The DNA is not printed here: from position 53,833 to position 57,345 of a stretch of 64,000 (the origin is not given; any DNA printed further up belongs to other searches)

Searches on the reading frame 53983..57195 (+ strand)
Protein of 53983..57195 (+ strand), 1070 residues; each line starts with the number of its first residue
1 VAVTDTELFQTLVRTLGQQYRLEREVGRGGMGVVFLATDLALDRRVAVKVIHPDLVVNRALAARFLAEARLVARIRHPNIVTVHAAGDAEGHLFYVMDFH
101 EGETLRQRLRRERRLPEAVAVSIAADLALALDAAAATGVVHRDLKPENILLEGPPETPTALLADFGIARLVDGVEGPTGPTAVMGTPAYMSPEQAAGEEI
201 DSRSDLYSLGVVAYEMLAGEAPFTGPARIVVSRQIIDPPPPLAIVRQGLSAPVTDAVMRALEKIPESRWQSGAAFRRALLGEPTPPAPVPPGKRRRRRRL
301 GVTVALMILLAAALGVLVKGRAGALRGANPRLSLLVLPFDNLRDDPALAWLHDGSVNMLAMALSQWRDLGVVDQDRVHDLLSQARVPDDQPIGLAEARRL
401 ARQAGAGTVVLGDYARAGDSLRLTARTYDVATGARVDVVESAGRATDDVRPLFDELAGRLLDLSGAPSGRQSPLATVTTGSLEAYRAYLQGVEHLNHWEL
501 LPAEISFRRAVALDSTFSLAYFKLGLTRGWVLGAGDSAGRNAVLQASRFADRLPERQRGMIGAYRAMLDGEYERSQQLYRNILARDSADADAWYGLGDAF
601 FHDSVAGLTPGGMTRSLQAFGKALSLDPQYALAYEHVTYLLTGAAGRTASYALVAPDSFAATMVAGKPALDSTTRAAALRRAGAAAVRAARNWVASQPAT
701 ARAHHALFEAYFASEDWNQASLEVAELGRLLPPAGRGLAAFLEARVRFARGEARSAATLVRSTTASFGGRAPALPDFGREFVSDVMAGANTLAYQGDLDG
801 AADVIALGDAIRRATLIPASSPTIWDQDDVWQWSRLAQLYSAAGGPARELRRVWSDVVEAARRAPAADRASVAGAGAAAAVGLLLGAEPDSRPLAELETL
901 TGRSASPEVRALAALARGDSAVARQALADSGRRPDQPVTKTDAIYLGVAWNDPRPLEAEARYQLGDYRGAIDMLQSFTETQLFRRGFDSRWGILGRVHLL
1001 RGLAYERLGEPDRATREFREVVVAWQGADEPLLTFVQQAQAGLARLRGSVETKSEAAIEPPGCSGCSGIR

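Call 12: search_protein_families(library=pfam, proteins=[window:53983-57195:+])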
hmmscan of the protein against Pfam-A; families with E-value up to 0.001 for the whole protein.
window:53983-57195:+ (1070 aa): 6 families
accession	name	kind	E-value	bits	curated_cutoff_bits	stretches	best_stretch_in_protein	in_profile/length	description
PF00069.31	Pkinase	-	9.3e-43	147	31.7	1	20-236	1-210/263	Protein kinase domain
PF07714.23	PK_Tyr_Ser-Thr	-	1.4e-27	97.1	23.1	1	22-235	3-217/258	Protein tyrosine and serine/threonine kinase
PF13414.12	TPR_11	-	7e-09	35.7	26.8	0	570-601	8-39/42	TPR repeat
PF13431.12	TPR_17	-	5.4e-07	29.8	24.4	0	578-600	1-23/34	Tetratricopeptide repeat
PF00515.34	TPR_1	-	1.8e-05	24.8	27.8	0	997-1015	3-21/34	Tetratricopeptide repeat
PF13432.12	TPR_16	-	0.00019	22.3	32.7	1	570-603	11-44/65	Tetratricopeptide repeat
